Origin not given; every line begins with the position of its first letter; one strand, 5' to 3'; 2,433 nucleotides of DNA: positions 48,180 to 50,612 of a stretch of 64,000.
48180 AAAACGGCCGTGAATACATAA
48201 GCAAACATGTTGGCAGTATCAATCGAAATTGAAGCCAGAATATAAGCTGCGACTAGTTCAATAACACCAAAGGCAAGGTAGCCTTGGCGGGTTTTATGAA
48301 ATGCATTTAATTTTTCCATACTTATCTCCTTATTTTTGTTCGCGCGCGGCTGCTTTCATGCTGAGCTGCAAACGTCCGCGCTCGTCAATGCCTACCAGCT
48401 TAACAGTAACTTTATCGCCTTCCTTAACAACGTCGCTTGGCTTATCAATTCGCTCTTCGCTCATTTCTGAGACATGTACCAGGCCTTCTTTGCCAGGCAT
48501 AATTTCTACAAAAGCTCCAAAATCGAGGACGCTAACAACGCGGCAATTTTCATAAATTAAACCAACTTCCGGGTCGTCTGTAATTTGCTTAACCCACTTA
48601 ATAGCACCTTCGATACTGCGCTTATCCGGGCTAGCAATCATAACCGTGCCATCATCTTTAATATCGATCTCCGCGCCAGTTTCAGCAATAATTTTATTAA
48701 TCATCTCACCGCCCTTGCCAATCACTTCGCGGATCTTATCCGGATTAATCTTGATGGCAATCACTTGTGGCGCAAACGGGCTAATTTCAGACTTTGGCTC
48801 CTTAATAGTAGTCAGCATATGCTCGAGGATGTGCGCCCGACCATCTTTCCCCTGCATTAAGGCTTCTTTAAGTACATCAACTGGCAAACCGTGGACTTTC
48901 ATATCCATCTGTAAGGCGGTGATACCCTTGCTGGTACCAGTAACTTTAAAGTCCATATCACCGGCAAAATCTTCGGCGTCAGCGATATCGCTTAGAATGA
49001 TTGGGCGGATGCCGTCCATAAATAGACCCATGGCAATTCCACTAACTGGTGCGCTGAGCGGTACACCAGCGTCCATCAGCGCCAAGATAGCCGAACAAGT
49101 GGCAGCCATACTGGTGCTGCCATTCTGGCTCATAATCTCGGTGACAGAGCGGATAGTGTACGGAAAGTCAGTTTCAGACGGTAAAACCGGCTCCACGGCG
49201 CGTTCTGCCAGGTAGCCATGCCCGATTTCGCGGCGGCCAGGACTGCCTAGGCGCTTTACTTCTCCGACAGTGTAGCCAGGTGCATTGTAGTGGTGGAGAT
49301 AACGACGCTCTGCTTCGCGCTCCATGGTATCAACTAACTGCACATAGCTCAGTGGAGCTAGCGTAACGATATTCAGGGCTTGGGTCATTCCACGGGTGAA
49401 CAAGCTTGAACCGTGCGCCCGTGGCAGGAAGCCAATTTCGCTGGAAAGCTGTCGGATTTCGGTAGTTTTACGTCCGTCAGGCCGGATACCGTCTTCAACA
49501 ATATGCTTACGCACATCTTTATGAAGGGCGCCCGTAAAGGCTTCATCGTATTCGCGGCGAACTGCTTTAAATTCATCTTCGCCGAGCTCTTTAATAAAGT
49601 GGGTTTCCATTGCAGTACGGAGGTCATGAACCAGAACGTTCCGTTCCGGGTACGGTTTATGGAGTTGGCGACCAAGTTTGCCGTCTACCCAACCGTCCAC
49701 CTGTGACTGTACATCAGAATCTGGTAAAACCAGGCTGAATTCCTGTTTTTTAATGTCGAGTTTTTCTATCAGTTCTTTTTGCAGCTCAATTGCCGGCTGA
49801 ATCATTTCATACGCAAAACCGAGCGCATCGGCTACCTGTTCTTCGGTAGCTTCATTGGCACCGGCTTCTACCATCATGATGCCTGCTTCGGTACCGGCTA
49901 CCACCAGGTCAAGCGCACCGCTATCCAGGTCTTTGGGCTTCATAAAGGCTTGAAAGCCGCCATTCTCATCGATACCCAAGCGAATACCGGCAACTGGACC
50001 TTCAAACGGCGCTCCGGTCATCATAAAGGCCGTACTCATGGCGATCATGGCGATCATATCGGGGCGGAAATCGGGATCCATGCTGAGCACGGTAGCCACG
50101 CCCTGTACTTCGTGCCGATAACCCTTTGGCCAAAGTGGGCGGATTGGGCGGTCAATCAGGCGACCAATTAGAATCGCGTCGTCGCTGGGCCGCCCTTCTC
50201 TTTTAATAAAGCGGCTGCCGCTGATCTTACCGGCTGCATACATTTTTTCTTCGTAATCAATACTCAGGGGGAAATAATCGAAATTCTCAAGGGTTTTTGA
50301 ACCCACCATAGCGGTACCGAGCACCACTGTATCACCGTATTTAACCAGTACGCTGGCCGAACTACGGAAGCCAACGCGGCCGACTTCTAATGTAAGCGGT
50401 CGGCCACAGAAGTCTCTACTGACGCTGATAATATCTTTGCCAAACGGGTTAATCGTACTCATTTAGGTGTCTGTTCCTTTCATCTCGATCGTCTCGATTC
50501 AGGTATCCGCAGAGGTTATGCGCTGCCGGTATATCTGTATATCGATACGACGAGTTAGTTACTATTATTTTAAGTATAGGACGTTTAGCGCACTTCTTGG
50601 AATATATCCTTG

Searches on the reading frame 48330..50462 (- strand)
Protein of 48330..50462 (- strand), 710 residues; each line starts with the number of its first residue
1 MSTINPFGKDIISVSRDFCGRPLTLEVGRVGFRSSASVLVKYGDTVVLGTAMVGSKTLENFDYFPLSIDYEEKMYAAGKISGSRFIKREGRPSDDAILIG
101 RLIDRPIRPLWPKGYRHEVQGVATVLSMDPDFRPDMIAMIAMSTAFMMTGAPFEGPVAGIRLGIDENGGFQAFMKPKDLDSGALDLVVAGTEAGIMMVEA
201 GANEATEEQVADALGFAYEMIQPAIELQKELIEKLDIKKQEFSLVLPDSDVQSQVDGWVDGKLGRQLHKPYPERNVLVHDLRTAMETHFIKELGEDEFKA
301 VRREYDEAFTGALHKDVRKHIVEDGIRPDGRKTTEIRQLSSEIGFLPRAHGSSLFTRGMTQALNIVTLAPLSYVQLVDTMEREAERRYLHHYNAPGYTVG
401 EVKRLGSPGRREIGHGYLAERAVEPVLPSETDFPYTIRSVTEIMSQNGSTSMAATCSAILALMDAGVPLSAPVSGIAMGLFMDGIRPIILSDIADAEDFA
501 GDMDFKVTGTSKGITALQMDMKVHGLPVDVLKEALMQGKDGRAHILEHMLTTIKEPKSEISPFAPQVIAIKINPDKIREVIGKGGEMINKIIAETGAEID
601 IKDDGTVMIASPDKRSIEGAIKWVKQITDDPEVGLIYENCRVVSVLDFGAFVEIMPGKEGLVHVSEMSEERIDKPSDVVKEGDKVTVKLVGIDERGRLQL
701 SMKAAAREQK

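Call 85: search_protein_families(library=pfam, proteins=[window:48330-50462:-], max_evalue=0.00001)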
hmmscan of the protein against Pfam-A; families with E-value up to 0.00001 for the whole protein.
window:48330-50462:- (710 aa): 4 families
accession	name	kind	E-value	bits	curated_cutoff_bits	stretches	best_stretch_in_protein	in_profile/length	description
PF01138.27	RNase_PH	-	6.1e-47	159.7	25.5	2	335-468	1-130/130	3' exoribonuclease family, domain 1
PF00575.29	S1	-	3.3e-15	56.6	22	1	641-703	11-74/74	S1 RNA binding domain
PF03725.20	RNase_PH_C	-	3.2e-11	43.4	20.8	0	472-540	2-66/67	3' exoribonuclease family, domain 2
PF00013.35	KH_1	-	6.1e-10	39.2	21.5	1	569-625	3-65/66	KH domain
